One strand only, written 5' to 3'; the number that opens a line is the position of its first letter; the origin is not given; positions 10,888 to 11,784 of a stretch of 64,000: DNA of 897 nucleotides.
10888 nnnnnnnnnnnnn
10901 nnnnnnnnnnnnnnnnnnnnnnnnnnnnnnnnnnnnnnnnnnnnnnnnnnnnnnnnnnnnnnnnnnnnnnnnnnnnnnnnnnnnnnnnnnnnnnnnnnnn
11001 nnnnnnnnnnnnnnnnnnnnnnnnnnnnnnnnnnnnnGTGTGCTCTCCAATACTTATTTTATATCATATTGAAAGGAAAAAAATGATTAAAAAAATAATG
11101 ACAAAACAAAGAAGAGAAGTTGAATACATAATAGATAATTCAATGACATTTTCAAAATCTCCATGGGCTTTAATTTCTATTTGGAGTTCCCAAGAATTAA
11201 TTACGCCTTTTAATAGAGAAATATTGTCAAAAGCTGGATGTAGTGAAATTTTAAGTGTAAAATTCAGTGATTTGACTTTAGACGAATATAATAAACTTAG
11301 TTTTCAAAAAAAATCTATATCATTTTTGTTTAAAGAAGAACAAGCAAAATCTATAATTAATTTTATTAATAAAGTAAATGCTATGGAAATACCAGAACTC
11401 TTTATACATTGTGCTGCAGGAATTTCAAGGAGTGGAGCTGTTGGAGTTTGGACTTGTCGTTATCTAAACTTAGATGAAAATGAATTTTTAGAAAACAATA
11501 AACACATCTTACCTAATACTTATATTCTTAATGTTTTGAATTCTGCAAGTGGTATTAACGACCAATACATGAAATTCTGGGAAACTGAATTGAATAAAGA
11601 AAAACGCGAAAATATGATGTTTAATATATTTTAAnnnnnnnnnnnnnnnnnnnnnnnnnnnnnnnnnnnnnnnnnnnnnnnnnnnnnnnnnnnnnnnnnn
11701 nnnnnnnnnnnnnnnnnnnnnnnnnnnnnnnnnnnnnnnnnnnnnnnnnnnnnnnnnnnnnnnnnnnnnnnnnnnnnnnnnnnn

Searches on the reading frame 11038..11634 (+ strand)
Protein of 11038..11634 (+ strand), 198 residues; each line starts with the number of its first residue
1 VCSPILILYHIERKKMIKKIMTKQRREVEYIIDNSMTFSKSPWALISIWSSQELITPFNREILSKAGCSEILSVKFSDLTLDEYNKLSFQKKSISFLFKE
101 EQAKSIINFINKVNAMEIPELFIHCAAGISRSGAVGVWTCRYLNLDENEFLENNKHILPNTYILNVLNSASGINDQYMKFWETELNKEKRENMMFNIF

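Call 73: search_protein_families(library=pfam, proteins=[window:11038-11634:+], max_evalue=0.001)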
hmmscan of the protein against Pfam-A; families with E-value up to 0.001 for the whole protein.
window:11038-11634:+ (198 aa): 2 families
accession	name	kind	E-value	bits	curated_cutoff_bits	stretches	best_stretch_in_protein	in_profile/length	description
PF00782.25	DSPc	-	7.4e-05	23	33.5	1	105-150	61-106/133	Dual specificity phosphatase, catalytic domain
PF00102.32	Y_phosphatase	-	0.00091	19.4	20.9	0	101-147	149-198/234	Protein-tyrosine phosphatase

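Call 80: search_protein_families(library=ncbifam, proteins=[window:11038-11634:+], max_evalue=0.01)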
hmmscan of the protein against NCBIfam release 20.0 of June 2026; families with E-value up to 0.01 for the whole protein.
window:11038-11634:+ (198 aa): 0 families
